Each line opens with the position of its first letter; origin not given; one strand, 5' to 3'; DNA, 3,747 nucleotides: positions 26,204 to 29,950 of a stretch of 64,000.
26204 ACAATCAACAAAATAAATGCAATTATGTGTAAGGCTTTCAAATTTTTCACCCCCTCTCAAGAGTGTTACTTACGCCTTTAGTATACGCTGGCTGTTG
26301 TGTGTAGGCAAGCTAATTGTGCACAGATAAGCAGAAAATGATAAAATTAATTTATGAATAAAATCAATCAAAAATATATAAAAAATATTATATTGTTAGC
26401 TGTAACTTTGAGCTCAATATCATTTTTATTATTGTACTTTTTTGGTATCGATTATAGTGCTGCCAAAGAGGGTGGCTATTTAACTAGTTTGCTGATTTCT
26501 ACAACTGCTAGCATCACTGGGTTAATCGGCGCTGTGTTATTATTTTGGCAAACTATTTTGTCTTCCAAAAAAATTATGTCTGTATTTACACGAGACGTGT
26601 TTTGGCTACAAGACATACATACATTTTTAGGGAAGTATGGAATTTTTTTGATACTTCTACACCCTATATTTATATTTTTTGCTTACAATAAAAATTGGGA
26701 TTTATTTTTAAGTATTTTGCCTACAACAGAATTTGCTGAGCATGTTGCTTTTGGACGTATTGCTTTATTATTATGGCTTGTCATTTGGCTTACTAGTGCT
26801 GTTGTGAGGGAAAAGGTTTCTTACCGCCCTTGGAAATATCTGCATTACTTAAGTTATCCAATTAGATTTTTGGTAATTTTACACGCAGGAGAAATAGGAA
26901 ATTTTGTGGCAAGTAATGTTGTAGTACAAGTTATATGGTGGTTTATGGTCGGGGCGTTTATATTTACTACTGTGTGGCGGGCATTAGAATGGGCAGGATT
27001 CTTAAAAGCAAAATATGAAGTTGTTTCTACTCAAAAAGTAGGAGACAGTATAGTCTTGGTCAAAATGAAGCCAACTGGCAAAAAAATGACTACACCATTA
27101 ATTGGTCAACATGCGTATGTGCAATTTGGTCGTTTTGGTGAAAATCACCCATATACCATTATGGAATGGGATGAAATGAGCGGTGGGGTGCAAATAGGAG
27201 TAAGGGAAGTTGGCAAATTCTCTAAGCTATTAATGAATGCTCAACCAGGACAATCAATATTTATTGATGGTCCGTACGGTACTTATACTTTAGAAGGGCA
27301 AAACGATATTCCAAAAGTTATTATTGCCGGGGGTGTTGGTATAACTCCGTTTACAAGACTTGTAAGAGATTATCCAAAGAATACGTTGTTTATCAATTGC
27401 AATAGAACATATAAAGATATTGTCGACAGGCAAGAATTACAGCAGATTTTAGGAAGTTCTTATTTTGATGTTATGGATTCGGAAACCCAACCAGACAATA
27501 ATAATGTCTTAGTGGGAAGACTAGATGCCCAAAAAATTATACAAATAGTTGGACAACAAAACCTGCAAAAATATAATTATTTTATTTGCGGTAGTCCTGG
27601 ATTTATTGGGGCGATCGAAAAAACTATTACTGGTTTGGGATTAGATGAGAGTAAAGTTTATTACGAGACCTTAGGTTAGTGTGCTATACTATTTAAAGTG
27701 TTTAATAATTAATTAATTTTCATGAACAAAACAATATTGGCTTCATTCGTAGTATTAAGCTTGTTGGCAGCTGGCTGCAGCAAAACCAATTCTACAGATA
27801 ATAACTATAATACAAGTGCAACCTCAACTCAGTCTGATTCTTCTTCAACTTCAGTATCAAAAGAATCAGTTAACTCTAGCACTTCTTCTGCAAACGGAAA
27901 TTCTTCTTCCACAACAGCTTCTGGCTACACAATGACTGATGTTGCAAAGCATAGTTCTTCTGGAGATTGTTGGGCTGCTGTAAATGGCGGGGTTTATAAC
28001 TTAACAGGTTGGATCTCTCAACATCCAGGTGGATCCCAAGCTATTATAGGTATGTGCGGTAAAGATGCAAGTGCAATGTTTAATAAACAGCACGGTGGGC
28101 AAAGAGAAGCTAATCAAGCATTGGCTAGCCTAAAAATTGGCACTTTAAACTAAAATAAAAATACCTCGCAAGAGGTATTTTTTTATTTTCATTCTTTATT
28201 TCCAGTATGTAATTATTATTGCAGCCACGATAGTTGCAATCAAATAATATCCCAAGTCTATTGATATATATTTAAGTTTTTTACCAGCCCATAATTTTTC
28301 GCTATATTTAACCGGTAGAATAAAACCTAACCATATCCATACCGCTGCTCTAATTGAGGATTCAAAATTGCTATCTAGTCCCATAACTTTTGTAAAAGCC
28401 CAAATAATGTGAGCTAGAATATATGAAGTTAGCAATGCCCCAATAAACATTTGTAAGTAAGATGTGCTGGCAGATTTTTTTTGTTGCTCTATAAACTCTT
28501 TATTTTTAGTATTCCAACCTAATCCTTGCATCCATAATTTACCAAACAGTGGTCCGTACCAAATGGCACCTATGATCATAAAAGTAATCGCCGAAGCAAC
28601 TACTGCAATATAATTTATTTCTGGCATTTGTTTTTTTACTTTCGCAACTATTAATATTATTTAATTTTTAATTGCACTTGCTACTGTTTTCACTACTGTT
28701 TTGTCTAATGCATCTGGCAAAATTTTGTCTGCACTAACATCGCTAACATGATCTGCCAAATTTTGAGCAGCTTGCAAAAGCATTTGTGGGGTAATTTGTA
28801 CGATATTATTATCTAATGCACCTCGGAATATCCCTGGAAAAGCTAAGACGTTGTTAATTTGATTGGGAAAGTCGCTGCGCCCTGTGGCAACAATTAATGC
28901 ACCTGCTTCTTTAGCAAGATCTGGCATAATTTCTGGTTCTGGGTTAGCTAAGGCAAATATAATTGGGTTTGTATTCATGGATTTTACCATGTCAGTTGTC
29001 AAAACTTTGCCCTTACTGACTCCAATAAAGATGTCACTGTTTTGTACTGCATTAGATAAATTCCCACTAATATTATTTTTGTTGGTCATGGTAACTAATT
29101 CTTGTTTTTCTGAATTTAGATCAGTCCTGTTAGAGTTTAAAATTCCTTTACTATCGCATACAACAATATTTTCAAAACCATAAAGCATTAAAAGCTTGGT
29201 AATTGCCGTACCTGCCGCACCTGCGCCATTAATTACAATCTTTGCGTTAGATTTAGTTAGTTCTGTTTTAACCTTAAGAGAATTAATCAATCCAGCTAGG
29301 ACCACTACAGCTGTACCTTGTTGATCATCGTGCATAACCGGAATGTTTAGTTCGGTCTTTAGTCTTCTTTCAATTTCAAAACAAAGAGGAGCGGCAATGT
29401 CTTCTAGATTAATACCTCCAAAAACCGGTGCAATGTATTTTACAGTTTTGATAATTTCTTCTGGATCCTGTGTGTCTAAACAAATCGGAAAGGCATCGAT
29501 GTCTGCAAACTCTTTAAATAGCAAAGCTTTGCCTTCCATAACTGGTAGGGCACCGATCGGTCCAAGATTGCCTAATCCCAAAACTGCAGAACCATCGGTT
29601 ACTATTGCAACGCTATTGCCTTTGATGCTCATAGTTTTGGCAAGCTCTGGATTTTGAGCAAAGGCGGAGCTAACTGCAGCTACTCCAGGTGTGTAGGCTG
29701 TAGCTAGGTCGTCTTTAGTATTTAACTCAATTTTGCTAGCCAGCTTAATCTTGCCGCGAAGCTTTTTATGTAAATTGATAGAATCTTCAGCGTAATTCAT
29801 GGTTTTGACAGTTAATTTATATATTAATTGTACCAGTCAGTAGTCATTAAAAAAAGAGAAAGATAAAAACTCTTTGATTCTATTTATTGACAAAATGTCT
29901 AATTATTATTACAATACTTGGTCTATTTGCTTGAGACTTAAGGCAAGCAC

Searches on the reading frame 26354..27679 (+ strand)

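Call 88: search_protein_families(library=pfam, proteins=[window:26354-27679:+], max_evalue=0.00001)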
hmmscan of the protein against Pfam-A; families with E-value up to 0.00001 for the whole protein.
window:26354-27679:+ (441 aa): 3 families
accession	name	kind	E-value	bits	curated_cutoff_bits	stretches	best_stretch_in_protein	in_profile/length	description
PF00175.26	NAD_binding_1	-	1.4e-08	35.7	22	1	324-422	2-108/109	Oxidoreductase NAD-binding domain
PF00970.30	FAD_binding_6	-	8.6e-07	29.7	21.1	1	222-311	3-97/99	Oxidoreductase FAD-binding domain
PF01794.25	Ferric_reduct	-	1.3e-06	28.9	28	1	55-173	1-119/121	Ferric reductase like transmembrane component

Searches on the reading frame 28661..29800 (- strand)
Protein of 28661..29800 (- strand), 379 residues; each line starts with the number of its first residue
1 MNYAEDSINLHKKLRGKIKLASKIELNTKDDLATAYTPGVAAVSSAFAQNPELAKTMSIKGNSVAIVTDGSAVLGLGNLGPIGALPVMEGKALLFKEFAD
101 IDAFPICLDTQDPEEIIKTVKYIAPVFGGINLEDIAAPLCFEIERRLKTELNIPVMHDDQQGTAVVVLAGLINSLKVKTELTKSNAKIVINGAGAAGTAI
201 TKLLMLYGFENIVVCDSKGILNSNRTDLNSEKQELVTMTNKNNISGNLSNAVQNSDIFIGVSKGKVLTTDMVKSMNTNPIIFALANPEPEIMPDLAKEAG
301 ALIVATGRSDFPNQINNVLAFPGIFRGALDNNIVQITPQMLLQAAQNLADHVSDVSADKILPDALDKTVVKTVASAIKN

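Call 88: search_protein_families(library=pfam, proteins=[window:28661-29800:-], max_evalue=0.00001)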
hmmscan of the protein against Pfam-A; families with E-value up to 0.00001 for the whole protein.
window:28661-29800:- (379 aa): 2 families
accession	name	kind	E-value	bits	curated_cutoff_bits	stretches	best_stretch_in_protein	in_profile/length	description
PF00390.24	malic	-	2.2e-28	99.8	23.1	1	23-148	11-182/182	Malic enzyme, N-terminal domain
PF03949.21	Malic_M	-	1.6e-24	87.1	23.5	1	161-364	2-239/258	Malic enzyme, NAD binding domain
